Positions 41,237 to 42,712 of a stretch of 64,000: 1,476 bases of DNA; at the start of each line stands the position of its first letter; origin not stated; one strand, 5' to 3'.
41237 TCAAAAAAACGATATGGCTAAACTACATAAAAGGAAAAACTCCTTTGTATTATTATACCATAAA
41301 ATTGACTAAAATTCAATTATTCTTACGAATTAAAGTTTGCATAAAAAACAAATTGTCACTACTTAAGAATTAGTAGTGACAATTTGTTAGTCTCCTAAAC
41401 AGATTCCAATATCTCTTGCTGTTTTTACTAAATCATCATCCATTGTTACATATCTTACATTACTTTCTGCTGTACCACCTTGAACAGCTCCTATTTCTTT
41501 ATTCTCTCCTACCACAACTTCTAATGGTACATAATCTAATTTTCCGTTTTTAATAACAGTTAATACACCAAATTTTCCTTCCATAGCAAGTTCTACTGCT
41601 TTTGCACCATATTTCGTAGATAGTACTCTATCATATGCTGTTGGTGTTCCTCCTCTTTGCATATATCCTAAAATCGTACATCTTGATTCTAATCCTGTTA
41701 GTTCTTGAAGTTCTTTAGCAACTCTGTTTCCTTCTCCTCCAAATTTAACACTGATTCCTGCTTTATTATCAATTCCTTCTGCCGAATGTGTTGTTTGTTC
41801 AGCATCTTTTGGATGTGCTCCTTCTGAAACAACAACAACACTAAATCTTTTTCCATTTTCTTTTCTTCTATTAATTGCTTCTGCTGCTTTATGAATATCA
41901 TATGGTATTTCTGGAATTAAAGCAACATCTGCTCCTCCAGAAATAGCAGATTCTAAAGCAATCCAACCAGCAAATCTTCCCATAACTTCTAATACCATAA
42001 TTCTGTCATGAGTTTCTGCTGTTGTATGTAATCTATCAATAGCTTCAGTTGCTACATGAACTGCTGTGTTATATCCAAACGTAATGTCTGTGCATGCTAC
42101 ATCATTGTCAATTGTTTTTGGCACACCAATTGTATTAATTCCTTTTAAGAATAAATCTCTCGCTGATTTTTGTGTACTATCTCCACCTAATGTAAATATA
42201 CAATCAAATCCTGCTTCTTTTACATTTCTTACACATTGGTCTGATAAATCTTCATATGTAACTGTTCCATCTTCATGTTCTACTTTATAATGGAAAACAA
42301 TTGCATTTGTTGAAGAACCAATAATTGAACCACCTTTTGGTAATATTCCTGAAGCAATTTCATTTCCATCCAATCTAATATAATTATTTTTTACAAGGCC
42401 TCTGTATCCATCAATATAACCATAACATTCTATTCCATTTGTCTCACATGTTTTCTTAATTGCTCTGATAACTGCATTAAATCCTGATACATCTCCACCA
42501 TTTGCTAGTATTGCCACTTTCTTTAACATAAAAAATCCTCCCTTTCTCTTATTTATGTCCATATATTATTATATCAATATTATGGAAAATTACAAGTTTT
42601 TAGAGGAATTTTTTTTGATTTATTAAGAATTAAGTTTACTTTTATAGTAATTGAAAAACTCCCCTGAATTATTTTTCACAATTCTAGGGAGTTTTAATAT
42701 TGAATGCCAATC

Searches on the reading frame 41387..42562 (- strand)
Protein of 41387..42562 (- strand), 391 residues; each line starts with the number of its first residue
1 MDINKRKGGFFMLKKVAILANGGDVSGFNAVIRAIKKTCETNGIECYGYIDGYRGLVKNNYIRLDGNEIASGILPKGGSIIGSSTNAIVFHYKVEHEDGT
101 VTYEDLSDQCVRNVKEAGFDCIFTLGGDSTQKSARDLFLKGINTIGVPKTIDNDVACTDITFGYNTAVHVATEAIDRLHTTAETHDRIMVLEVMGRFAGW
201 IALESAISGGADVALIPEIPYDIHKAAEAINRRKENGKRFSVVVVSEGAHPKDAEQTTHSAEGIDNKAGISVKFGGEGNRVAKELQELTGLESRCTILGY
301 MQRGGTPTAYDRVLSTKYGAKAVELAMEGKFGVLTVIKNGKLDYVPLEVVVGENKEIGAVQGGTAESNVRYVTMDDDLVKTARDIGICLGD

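Call 49: search_protein_families(library=pfam, max_evalue=0.00001, proteins=[window:41387-42562:-])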
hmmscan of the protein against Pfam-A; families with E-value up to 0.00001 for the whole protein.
window:41387-42562:- (391 aa): 1 family
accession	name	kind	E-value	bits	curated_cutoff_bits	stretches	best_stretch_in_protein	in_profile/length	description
PF00365.25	PFK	-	7.2e-94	314.7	30.9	1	15-325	1-276/277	Phosphofructokinase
